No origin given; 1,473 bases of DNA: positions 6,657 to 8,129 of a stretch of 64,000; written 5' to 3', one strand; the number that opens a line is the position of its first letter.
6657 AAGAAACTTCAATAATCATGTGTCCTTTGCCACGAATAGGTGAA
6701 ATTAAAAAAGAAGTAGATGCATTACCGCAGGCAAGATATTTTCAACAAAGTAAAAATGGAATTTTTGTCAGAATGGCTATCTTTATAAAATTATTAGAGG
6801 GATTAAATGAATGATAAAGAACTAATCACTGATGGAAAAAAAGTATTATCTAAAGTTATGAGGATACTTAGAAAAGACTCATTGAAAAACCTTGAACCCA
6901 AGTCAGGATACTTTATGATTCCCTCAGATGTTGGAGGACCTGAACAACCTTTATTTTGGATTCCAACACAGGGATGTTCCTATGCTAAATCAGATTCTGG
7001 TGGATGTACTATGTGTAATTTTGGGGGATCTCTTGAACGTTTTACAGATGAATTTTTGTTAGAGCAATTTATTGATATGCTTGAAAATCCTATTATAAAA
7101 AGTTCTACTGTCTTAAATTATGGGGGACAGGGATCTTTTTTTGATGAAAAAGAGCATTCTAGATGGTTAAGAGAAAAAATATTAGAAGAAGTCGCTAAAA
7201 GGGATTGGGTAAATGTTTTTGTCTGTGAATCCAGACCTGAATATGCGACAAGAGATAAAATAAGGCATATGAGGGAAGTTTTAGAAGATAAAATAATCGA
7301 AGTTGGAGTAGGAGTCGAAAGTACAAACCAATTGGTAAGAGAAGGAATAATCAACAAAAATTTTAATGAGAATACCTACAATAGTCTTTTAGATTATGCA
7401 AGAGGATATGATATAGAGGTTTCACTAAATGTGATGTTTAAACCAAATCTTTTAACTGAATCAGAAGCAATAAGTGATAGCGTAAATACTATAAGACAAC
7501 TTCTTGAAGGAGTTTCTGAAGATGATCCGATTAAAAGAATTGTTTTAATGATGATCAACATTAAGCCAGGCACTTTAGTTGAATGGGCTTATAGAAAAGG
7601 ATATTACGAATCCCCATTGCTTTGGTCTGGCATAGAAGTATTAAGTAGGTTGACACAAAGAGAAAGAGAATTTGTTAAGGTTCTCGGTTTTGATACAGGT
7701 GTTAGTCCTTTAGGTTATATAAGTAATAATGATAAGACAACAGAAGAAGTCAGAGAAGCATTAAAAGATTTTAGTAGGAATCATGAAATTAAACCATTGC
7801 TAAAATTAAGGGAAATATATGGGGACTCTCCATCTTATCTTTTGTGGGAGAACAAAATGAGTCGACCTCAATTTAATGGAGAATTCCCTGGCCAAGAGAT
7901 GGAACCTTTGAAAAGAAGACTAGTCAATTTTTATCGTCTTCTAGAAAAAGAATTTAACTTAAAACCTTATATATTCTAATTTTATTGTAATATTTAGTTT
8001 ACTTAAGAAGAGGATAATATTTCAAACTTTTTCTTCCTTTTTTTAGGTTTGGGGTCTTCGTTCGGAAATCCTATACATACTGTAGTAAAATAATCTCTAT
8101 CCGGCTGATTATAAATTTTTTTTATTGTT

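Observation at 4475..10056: Compact operon of small protein, radical SAM, divergent carbamoyltransferase and Cx10CxxC radical SAM genes, facing an ATP-grasp plus nitroreductase pair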

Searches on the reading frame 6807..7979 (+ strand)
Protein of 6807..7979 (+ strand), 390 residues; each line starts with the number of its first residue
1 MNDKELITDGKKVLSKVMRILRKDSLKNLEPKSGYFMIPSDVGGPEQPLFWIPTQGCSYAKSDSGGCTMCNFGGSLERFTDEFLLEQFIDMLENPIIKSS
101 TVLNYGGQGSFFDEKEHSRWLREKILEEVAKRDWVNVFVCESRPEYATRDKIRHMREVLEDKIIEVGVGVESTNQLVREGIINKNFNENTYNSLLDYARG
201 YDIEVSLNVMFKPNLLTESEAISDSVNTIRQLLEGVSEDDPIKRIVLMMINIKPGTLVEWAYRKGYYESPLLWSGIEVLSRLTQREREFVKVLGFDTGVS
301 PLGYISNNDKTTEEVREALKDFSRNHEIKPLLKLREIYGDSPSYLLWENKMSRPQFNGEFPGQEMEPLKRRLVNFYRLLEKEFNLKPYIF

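Call 3: search_protein_families(library=pfam, proteins=[window:6807-7979:+], max_evalue=0.01)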
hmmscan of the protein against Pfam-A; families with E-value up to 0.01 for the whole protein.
window:6807-7979:+ (390 aa): 1 family
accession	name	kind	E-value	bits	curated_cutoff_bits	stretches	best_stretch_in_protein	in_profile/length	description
PF04055.27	Radical_SAM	-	0.00027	21.6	29.5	1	52-211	2-150/166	Radical SAM superfamily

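Call 4: search_protein_families(library=ncbifam, proteins=[window:6807-7979:+], max_evalue=0.01)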
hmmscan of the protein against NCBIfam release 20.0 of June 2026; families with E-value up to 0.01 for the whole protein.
window:6807-7979:+ (390 aa): 2 families
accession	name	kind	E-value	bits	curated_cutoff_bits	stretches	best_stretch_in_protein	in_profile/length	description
TIGR01210.1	TIGR01210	equivalog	4.3e-51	174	212.15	1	52-331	20-288/313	archaeosine biosynthesis radical SAM protein RaSEA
NF004567.0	PRK05904.1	equivalog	0.00087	18.6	355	1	67-231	20-181/353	coproporphyrinogen III oxidase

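Call 5: find_encoding_contigs(protein=window:6807-7979:+, flank=10000, max_places=6)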
Protein window:6807-7979:+ (390 aa): no gene with exactly this product is on record in the collection.

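Call 19: search_protein_families(library=padloc, proteins=[window:6807-7979:+], max_evalue=0.01)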
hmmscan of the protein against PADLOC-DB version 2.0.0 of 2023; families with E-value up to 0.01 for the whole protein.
window:6807-7979:+ (390 aa): 0 families

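Call 34: find_homologous_proteins(query=window:6807-7979:+, max_evalue=0.00001)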
Query window:6807-7979:+ (390 aa): 112 proteins with E <= 0.00001 among 5095 candidates.
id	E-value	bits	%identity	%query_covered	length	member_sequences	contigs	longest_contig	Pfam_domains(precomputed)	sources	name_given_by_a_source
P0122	1.0e-261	885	100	100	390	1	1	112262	-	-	-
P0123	4.2e-141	488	58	96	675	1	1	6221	PF00185.31,PF02729.27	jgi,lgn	-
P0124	6.2e-130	452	54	96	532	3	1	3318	PF00185.31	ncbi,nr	ncbi:MAG: hypothetical protein KKA26_01250, partial [Nanoarchaeota archaeon]|nr:hypothetical protein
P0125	1.9e-129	450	54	99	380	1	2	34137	PF04055.28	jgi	-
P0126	6.2e-129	448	55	98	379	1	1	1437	PF04055.28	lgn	-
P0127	1.5e-120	421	51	97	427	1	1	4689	PF04055.28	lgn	-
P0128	4.6e-108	380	48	97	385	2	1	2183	PF04055.28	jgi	jgi:radical SAM enzyme (TIGR01210 family)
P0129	3.4e-107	377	47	98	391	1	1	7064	-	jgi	jgi:archaeosine synthase beta-subunit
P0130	9.4e-47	178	32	95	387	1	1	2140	-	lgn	-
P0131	6.8e-36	142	31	82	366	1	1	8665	PF04055.28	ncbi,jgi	ncbi:MAG: archaeosine biosynthesis radical SAM protein RaSEA [Candidatus Thorarchaeota archaeon]|jgi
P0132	9.5e-36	142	31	79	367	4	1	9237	-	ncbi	-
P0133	1.1e-35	141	34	66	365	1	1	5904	-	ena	-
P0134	1.3e-34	138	32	82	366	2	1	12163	-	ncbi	ncbi:MAG: archaeosine biosynthesis radical SAM protein RaSEA [Candidatus Thorarchaeota archaeon]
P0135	5.3e-34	136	31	78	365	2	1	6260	PF04055.28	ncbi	-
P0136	6.8e-34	135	31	69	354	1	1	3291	-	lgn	-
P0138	8.0e-34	135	31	74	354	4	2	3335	-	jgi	jgi:radical SAM enzyme (TIGR01210 family)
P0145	4.8e-32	129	32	71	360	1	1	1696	-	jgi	jgi:radical SAM enzyme (TIGR01210 family)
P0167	7.2e-29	119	29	74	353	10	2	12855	-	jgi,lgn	jgi:TIGR01210 family protein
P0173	9.9e-27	112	33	57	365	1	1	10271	-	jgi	jgi:radical SAM enzyme (TIGR01210 family)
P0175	1.3e-26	111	35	59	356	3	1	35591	-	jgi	jgi:radical SAM enzyme (TIGR01210 family)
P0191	2.3e-24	104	28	74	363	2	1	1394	-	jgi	jgi:radical SAM enzyme (TIGR01210 family)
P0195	6.5e-24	103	32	69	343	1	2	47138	PF04055.28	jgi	jgi:radical SAM enzyme (TIGR01210 family)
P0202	3.1e-23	100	30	70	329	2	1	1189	PF04055.28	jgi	jgi:radical SAM enzyme (TIGR01210 family)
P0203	3.5e-23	100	27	72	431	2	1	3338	-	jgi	jgi:radical SAM enzyme (TIGR01210 family)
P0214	1.9e-19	88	28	71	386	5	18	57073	-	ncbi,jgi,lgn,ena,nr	ncbi:MAG: TIGR01210 family radical SAM protein [Nitrospirae bacterium CG_4_10_14_3_um_filter_53_41]|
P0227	4.6e-14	70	26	71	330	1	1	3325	PF04055.28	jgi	jgi:radical SAM enzyme (TIGR01210 family)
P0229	5.2e-13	67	25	75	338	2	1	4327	PF04055.28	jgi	jgi:radical SAM enzyme (TIGR01210 family)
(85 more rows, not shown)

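Call 37: find_encoding_contigs(protein=P0123, flank=8000, max_places=2)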
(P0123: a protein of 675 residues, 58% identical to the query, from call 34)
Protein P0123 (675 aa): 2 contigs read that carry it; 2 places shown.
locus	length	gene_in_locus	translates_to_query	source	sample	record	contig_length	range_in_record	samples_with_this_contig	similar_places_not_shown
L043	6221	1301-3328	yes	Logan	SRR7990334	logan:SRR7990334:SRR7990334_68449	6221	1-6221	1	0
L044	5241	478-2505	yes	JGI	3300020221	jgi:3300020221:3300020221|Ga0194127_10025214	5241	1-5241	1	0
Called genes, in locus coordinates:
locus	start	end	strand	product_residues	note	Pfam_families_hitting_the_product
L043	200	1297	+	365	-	PF04055:Radical_SAM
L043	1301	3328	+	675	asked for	PF02729:OTCace_N, PF00185:OTCace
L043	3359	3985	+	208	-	PF00881:Nitroreductase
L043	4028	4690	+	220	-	-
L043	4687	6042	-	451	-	PF02655:ATP-grasp_3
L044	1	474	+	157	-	?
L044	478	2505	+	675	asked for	PF02729:OTCace_N, PF00185:OTCace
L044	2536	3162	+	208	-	PF00881:Nitroreductase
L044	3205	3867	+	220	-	-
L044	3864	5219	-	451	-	PF02655:ATP-grasp_3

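Call 38: find_encoding_contigs(protein=P0125, flank=8000, max_places=2)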
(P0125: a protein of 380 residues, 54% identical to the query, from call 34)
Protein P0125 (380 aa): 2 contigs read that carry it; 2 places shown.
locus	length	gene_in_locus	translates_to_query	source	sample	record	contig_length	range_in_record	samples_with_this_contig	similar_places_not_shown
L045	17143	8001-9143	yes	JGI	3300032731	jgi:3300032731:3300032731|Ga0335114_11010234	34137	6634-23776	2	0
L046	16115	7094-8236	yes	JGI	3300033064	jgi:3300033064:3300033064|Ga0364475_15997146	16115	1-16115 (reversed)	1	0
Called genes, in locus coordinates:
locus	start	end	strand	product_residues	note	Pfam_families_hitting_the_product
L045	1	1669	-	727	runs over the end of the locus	-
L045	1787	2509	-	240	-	-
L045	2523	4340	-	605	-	-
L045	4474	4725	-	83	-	PF05016:ParE_toxin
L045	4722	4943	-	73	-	PF24434:DUF7557 (weak)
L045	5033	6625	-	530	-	-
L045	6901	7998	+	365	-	PF04055:Radical_SAM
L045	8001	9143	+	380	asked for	PF04055:Radical_SAM (weak)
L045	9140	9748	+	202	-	PF00857:Isochorismatase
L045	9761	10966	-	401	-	PF00278:Orn_DAP_Arg_deC, PF02784:Orn_Arg_deC_N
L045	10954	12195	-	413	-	PF06508:QueC (faint)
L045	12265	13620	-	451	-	-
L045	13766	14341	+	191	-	PF00705:PCNA_N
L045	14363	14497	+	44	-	-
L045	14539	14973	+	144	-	PF00293:NUDIX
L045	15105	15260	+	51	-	-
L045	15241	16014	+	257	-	-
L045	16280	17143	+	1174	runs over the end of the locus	-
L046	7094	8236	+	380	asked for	PF04055:Radical_SAM (weak)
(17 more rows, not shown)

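Call 39: find_encoding_contigs(protein=P0129, flank=8000, max_places=2)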
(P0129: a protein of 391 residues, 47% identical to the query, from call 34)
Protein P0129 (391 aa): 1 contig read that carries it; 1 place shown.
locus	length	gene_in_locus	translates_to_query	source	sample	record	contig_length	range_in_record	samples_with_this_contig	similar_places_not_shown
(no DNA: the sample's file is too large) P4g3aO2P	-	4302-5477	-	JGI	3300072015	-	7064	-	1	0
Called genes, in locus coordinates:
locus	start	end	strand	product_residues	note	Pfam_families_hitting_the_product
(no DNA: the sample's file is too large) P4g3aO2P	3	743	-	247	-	?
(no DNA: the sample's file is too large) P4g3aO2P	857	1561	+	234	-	PF04967:HTH_10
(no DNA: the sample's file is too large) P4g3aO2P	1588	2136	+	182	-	-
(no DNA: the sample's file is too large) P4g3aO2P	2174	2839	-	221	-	PF01351:RNase_HII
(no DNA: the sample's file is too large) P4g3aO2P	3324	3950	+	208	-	PF09335:VTT_dom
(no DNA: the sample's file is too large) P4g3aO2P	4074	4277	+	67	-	PF13248:Zn_ribbon_3 (faint)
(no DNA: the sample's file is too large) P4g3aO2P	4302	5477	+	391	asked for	-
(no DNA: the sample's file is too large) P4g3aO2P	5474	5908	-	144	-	PF09391:DUF2000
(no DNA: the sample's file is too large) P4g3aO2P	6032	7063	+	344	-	?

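Call 65: search_protein_families(library=pfam, proteins=[L043:4028-4690:+, L045:10954-12195:-, L045:9140-9748:+], max_evalue=0.001)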
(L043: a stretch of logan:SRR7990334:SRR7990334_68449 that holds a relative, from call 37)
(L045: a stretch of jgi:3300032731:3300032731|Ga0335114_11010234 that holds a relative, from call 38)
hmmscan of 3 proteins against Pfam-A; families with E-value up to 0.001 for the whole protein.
L043:4028-4690:+ (220 aa): 2 families
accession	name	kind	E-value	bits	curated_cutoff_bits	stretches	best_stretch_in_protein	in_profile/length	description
PF13599.13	Pentapeptide_4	-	9.3e-12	45.3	38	2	124-186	6-68/78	Pentapeptide repeat region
PF00805.28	Pentapeptide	-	8.7e-10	38.4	20.2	1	85-120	2-37/40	Pentapeptide repeats (8 copies)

L045:10954-12195:- (413 aa): 1 family
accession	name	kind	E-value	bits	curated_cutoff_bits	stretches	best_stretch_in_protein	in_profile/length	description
PF06508.19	QueC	-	4.5e-10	39.8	22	1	121-180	4-62/210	Queuosine biosynthesis protein QueC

L045:9140-9748:+ (202 aa): 1 family
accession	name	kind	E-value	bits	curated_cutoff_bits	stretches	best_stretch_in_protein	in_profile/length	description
PF00857.26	Isochorismatase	-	7.6e-29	101.4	27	1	8-198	1-174/175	Isochorismatase domain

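Call 67: search_protein_families(library=ncbifam, proteins=[L045:10954-12195:-, L045:9140-9748:+, L045:9761-10966:-], max_evalue=0.00001)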
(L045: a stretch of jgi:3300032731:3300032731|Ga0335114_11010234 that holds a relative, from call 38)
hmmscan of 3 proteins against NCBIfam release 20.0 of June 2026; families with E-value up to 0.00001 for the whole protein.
L045:10954-12195:- (413 aa): 1 family
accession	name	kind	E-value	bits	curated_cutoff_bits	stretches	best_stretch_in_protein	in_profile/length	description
TIGR00364.1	TIGR00364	equivalog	4.8e-06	26.3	150.3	0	122-315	4-199/201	7-cyano-7-deazaguanine synthase QueC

L045:9140-9748:+ (202 aa): 3 families
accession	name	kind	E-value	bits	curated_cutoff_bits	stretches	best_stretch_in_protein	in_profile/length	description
TIGR03614.1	RutB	equivalog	2.5e-15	56.7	377.95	1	107-178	124-196/226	pyrimidine utilization protein B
NF050097.1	BiurAmidohydBiuH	equivalog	9.5e-13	48.1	370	1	107-168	124-185/221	biuret amidohydrolase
NF008517.0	PRK11440.1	equivalog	1.8e-08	34.5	195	1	105-171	92-158/188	hydrolase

L045:9761-10966:- (401 aa): 6 families
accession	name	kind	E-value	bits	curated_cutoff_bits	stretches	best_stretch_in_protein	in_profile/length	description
TIGR01048.1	lysA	equivalog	4.5e-72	242.8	297.9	1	12-396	18-414/417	diaminopimelate decarboxylase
NF006515.0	PRK08961.1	equivalog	5.7e-47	160.2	802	1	15-378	499-860/861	bifunctional aspartate kinase/diaminopimelate decarboxylase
TIGR03099.1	dCO2ase_PEP1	hypoth_equivalog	7e-41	140.6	478.45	1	12-377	17-398/398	pyridoxal-dependent decarboxylase, exosortase A system-associated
NF052544.1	OrLyDeCDokD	equivalog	8.9e-25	87.2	700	1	12-396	35-457/461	ornithine/lysine decarboxylase DokD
TIGR01047.1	nspC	equivalog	1.1e-16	60.3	409.05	1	19-388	3-370/380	carboxynorspermidine decarboxylase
NF041039.1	FslC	exception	3.1e-14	52.6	500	1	9-386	18-412/418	rhizoferrin biosystnesis N-citrylornithine decarboxylase FslC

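Call 92: search_protein_families(library=ncbifam, proteins=[L043:4028-4690:+, L043:1301-3328:+], max_evalue=0.00001)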
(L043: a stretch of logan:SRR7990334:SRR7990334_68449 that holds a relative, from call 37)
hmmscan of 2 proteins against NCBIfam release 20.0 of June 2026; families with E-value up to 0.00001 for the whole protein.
L043:4028-4690:+ (220 aa): 4 families
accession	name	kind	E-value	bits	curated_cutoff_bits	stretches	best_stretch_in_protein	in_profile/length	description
NF052603.1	penta_Alr5209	equivalog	5e-10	39.5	125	1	61-144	5-88/113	Alr5209 family pentapeptide repeat protein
NF011743.0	PRK15196.1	equivalog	1.8e-07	30.4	354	0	135-219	168-251/350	type III secretion system effector PipB2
NF047416.1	penta_HetL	equivalog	5.5e-07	29.2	260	1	75-203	14-142/218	heterocyst differentiation pentapeptide repeat protein HetL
NF011744.0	PRK15197.1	equivalog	4.5e-06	26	274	1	68-183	153-269/291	SPI-2 type III secretion system effector PipB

L043:1301-3328:+ (675 aa): 16 families
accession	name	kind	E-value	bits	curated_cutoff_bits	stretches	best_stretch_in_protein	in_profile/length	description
TIGR00670.1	asp_carb_tr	equivalog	1.7e-69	234.3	236.95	1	3-293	2-303/304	aspartate carbamoyltransferase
NF002032.1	PRK00856.1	equivalog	2.9e-65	220.4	263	1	3-292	2-296/297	aspartate carbamoyltransferase catalytic subunit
TIGR01210.1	TIGR01210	equivalog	3.1e-53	181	212.15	1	348-631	20-292/313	archaeosine biosynthesis radical SAM protein RaSEA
NF006046.0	PRK08192.1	equivalog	5.8e-50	170.4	512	1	3-297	8-321/339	aspartate carbamoyltransferase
NF008853.0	PRK11891.1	equivalog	2e-44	151.9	560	1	34-295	123-400/430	aspartate carbamoyltransferase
NF001986.0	PRK00779.1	subfamily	1.3e-34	119.7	306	1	3-295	7-306/307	ornithine carbamoyltransferase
TIGR00658.1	orni_carb_tr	equivalog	1.3e-29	103.4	280.85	1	3-293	2-303/304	ornithine carbamoyltransferase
NF010387.0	PRK13814.1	equivalog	2.5e-27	95.6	660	1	21-291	30-301/310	aspartate carbamoyltransferase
NF011380.0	PRK14805.1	equivalog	1.2e-24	86.9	421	1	1-294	1-301/302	ornithine carbamoyltransferase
TIGR04384.1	putr_carbamoyl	exception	2.1e-24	86.2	500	1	5-298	3-312/330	putrescine carbamoyltransferase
NF009916.0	PRK13376.1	equivalog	8.8e-24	83.9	800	1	30-291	41-331/525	bifunctional aspartate carbamoyltransferase catalytic subunit/aspartate carbamoyltransferase regulatory subunit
NF003286.0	PRK04284.1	subfamily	1.7e-17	63.5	515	1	3-202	8-204/332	ornithine carbamoyltransferase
NF011379.0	PRK14804.1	equivalog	4.7e-13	48.9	373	1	4-221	9-224/311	ornithine carbamoyltransferase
NF003384.0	PRK04523.1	equivalog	1.1e-10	41.1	288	1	3-104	5-113/336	N-acetylornithine carbamoyltransferase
NF002470.0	PRK01713.1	equivalog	5.6e-10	39.2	545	1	5-203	11-205/334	ornithine carbamoyltransferase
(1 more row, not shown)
